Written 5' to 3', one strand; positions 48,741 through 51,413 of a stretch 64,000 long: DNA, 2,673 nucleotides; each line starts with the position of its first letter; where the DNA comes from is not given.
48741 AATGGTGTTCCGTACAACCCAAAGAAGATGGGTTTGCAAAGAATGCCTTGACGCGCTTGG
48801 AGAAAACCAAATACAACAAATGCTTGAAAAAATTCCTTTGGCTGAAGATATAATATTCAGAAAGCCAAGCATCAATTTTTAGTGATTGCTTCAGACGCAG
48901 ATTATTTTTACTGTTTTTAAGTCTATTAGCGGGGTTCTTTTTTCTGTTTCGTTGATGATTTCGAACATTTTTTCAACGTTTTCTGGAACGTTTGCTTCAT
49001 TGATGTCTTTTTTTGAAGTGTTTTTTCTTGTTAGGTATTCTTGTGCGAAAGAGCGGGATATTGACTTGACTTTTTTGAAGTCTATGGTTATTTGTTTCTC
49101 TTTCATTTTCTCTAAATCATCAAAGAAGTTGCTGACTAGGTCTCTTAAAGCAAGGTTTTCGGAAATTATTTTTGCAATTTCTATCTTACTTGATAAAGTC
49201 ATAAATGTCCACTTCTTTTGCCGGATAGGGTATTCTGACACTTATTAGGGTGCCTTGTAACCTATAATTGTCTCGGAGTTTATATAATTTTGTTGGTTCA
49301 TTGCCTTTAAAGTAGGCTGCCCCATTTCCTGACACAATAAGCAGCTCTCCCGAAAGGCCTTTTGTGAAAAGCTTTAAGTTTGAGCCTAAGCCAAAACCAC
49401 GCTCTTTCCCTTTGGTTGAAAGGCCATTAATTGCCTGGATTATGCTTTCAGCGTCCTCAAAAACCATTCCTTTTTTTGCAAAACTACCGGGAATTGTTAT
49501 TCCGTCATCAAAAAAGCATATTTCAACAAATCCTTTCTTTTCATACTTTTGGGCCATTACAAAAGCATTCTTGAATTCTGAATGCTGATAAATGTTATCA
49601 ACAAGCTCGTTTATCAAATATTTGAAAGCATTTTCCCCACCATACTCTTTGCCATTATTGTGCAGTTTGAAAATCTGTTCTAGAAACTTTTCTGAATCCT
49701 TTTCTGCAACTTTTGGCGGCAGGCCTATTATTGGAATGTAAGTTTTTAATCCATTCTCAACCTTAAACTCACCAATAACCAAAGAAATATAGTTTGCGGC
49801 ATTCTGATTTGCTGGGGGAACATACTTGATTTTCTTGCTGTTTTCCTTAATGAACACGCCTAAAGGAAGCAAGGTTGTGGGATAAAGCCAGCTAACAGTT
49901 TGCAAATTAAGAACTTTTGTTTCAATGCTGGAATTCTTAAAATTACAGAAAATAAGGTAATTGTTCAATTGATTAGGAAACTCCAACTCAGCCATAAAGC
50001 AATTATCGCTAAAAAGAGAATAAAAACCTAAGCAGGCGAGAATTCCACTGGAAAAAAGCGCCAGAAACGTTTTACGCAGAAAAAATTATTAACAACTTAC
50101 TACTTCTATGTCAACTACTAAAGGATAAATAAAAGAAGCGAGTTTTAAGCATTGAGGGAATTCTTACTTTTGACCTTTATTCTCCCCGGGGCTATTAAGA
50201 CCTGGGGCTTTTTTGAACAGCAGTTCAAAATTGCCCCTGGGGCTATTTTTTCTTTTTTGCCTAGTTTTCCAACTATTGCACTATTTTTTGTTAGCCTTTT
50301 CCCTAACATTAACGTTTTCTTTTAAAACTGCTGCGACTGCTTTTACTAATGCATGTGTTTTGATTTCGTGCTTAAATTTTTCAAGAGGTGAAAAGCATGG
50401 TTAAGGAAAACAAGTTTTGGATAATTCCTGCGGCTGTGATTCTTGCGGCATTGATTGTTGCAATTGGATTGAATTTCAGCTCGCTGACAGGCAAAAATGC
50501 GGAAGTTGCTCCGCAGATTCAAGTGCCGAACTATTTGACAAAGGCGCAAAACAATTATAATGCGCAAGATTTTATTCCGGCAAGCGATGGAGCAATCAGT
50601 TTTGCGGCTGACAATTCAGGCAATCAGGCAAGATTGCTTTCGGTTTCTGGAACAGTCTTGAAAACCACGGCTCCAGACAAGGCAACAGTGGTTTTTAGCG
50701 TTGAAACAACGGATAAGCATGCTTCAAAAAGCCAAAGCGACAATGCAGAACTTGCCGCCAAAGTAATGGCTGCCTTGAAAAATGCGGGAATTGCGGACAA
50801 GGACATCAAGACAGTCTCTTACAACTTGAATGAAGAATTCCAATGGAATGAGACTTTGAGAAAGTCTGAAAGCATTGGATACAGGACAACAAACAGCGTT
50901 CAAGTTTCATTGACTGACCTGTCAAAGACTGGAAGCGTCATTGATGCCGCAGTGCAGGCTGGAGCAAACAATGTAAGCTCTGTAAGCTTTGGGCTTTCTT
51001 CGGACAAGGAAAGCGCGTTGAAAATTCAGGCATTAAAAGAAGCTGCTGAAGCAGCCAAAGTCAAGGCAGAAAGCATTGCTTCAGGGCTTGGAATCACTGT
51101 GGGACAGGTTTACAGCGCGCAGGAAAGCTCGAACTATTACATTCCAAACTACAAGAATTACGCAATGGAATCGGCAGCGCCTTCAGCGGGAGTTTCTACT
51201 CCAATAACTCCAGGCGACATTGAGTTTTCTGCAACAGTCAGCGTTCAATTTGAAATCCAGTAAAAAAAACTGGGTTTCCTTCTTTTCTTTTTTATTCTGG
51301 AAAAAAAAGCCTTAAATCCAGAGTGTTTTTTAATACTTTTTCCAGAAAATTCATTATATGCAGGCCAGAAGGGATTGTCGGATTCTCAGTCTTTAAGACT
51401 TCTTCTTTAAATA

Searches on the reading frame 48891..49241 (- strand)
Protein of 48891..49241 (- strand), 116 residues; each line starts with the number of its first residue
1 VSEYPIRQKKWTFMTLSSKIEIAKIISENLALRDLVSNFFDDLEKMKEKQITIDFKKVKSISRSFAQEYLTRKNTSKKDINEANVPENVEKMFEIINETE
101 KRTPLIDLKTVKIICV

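Call 29: search_protein_families(library=pfam, proteins=[window:48891-49241:-], max_evalue=0.01)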
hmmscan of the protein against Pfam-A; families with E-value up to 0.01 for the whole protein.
window:48891-49241:- (116 aa): 1 family
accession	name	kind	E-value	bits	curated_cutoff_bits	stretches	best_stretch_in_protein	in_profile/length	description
PF14213.11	DUF4325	-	4.6e-06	26.7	23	1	39-70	5-38/64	STAS-like domain of unknown function (DUF4325)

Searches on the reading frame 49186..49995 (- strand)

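Call 29: search_protein_families(library=pfam, proteins=[window:49186-49995:-], max_evalue=0.01)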
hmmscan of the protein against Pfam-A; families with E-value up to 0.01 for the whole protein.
window:49186-49995:- (269 aa): 1 family
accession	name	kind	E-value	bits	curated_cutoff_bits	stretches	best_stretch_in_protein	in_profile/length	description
PF02518.31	HATPase_c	-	0.0013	19.6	26.4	1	121-220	3-93/111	Histidine kinase-, DNA gyrase B-, and HSP90-like ATPase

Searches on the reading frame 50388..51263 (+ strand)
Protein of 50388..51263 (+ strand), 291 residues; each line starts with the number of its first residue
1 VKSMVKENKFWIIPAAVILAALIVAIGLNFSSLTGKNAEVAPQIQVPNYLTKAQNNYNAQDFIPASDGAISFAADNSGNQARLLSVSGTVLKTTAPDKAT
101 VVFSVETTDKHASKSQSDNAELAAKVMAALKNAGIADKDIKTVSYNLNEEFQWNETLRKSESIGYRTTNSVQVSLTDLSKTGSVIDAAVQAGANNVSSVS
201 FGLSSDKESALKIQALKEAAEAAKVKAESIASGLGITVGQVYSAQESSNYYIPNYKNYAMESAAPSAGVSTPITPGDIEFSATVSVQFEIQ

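Call 29: search_protein_families(library=pfam, proteins=[window:50388-51263:+], max_evalue=0.01)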
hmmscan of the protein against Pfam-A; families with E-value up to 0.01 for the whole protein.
window:50388-51263:+ (291 aa): 1 family
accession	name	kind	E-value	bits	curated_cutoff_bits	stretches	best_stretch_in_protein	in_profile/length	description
PF04402.19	SIMPL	-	1.3e-50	173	25.2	1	84-288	1-205/205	Protein of unknown function (DUF541)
